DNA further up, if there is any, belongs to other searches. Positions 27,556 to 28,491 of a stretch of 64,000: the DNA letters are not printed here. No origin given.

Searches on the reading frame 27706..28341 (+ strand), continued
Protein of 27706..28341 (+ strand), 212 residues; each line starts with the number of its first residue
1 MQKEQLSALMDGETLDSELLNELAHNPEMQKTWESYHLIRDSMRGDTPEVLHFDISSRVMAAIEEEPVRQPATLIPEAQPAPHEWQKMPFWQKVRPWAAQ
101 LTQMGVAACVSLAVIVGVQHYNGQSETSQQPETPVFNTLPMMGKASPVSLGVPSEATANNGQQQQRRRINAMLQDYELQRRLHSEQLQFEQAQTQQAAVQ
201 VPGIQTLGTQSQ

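Call 50: list_cluster_members(proteins=[window:27706-28341:+, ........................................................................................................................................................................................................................])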
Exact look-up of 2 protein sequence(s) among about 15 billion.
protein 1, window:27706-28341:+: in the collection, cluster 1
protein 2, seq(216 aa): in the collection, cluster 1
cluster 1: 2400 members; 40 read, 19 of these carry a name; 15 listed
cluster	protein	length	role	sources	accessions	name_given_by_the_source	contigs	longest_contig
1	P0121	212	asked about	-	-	anti-sigma-E factor RseA [Escherichia coli] | Anti-sigma-E factor RseA n=9 Tax=Enterobacteriaceae TaxID=543 RepID=C3SZ37_ECOLX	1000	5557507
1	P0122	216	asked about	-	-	anti-sigma-E factor RseA [Escherichia coli] | sigma-E factor negative regulatory protein RseA | Anti-sigma-E factor RseA n=59 Tax=Gammaproteobacteria TaxID=1236 RepID=RSEA_ECOLI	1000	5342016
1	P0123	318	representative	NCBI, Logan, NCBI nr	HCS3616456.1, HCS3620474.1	TPA: sigma-E factor regulatory protein RseB [Shigella flexneri] | sigma-E factor regulatory protein RseB [Shigella flexneri]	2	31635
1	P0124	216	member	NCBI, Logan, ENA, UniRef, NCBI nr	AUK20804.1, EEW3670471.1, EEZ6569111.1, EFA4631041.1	anti-sigma-E factor RseA [Escherichia coli] | anti-sigma-E factor RseA n=1 Tax=Escherichia coli TaxID=562 RepID=UPI000BE9C1E1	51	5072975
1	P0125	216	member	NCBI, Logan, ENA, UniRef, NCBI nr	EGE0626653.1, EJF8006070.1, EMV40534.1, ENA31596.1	anti-sigma-E factor RseA [Escherichia coli] | anti-sigma-E factor RseA n=1 Tax=Escherichia coli TaxID=562 RepID=UPI0002C8ED81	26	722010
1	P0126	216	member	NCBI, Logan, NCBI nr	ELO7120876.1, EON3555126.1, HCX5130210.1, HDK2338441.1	anti-sigma-E factor RseA [Escherichia coli]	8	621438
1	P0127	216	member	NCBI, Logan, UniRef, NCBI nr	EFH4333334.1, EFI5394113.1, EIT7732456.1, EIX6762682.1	anti-sigma-E factor RseA [Escherichia coli] | anti-sigma-E factor RseA n=1 Tax=Escherichia coli TaxID=562 RepID=UPI0006D10335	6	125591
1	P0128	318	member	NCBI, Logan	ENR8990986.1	sigma-E factor regulatory protein RseB [Escherichia coli]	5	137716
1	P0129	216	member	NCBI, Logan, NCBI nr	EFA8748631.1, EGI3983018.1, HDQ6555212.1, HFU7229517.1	anti-sigma-E factor RseA [Escherichia coli]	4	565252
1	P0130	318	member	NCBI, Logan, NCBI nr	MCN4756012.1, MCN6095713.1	sigma-E factor regulatory protein RseB [Escherichia coli]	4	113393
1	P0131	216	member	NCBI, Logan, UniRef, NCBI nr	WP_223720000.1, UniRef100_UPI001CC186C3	anti-sigma-E factor RseA [Escherichia coli] | anti-sigma-E factor RseA n=1 Tax=Escherichia coli TaxID=562 RepID=UPI001CC186C3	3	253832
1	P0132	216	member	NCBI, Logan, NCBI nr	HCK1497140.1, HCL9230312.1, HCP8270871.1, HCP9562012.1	TPA: anti-sigma-E factor RseA [Escherichia coli] | anti-sigma-E factor RseA [Escherichia coli]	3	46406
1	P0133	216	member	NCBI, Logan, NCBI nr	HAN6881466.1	TPA: anti-sigma-E factor RseA [Escherichia coli] | anti-sigma-E factor RseA [Escherichia coli]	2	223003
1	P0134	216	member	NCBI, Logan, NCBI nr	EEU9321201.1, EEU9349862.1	anti-sigma-E factor RseA [Escherichia coli]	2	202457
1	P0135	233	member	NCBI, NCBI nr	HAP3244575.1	TPA: sigma-E factor regulatory protein RseB, partial [Escherichia coli] | sigma-E factor regulatory protein RseB [Escherichia coli]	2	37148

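Call 65: find_encoding_contigs(protein=P0002, flank=3000, max_places=3)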
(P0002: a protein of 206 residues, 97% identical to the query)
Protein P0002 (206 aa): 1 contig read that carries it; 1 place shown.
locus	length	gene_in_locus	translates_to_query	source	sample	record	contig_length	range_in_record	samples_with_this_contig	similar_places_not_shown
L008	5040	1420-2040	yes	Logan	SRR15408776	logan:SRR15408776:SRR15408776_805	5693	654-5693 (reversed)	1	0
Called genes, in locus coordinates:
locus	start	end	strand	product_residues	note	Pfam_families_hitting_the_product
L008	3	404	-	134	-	?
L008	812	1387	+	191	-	PF07638:Sigma70_ECF, PF04542:Sigma70_r2, PF08281:Sigma70_r4_2, PF04545:Sigma70_r4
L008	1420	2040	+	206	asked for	PF03872:RseA_N, PF03873:RseA_C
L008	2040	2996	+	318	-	PF03888:MucB_RseB, PF17188:MucB_RseB_C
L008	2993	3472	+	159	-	PF04246:RseC_MucC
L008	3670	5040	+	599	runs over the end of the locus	PF00009:GTP_EFTU, PF03144:GTP_EFTU_D2, PF00679:EFG_C, PF06421:LepA_C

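Call 66: find_encoding_contigs(protein=P0001, flank=3000, max_places=3)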
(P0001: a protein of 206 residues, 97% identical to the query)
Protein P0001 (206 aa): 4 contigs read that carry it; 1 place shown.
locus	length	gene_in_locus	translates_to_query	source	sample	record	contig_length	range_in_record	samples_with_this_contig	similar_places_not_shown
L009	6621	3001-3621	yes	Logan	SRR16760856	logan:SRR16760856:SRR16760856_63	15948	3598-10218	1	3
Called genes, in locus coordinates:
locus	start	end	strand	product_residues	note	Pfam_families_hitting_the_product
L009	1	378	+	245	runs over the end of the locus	PF01596:Methyltransf_3 (weak), PF01170:UPF0020 (weak), PF03602:Cons_hypoth95, PF05175:MTS, PF06325:PrmA (weak), PF13847:Methyltransf_31 (weak), PF13649:Methyltransf_25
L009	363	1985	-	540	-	PF00890:FAD_binding_2, PF01266:DAO (weak), PF03486:HI0933_like (faint), PF07992:Pyr_redox_2 (weak), PF02910:Succ_DH_flav_C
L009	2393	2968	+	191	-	PF07638:Sigma70_ECF, PF04542:Sigma70_r2, PF08281:Sigma70_r4_2, PF04545:Sigma70_r4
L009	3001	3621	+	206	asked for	PF03872:RseA_N, PF03873:RseA_C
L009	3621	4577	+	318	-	PF03888:MucB_RseB, PF17188:MucB_RseB_C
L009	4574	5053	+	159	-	PF04246:RseC_MucC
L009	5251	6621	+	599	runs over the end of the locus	PF00009:GTP_EFTU, PF03144:GTP_EFTU_D2, PF00679:EFG_C, PF06421:LepA_C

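Call 75: search_protein_families(proteins=[window:27706-28341:+], library=ncbifam)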
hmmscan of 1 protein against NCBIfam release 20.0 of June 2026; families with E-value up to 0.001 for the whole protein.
window:27706-28341:+ (212 aa): 1 family
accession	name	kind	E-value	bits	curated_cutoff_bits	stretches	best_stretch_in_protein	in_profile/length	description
NF008116.0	PRK10863.1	equivalog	8.6e-124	411.1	263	1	1-212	1-216/216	anti-sigma-E factor RseA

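Call 76: profile_search(protein=window:27706-28341:+)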
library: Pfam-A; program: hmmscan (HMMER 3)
A. the first sequence (212 residues): domains with independent E <= 10: 2; with E <= 0.001: 2
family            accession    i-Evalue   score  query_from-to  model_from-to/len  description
RseA_N            PF03872.18    6.4e-38   129.6       1-87          1-87/87  Anti sigma-E protein RseA, N-terminal domain
RseA_C            PF03873.18      1e-22    80.6     132-182         1-55/55  Anti sigma-E protein RseA, C-terminal domain

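Call 80: predict_structure(alignment_id=A1)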
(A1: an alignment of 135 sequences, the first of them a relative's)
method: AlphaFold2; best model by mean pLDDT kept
length: 216 residues; sequences in the alignment: 135
mean_pLDDT: 67.3   pTM: 0.29
mean pLDDT of the five models: 67.3, 66.6, 66.3, 65.7, 62.2
residues with pLDDT >= 90: 25; 70-90: 79; 50-70: 62; < 50: 50
segments of 3 or more residues with pLDDT < 50: 124-140, 149-160, 204-216
pLDDT, mean of each block of 10 residues (from residue 1): 84 85 91 92 86 81 75 51 61 65 63 74 46 44 49 42 68 89 81 61 44 37
secondary structure, 60 per line:
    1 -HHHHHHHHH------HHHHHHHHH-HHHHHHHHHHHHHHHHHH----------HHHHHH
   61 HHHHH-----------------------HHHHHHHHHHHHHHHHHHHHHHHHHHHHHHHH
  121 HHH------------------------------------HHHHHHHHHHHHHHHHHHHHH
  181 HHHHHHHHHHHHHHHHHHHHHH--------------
elements in order: H2-10 H17-25 H27-44 H55-65 H89-123 H160-202

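Call 81: predict_structure(alignment_id=A2)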
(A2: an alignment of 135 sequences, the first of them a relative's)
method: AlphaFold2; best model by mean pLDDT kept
length: 212 residues; sequences in the alignment: 135
mean_pLDDT: 67.3   pTM: 0.30
mean pLDDT of the five models: 67.3, 67.2, 67.1, 62.9, 61.8
residues with pLDDT >= 90: 32; 70-90: 67; 50-70: 64; < 50: 49
segments of 3 or more residues with pLDDT < 50: 125-139, 144-147, 149-161, 200-212
pLDDT, mean of each block of 10 residues (from residue 1): 86 87 92 93 90 86 79 52 63 66 62 74 46 44 49 41 64 83 71 54 38 30
secondary structure, 60 per line:
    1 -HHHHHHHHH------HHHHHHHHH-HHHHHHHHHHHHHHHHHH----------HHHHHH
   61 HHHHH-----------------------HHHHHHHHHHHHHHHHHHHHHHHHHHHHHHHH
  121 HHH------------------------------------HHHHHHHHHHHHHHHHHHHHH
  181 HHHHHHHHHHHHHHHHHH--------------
elements in order: H2-10 H17-25 H27-44 H55-65 H89-123 H160-198
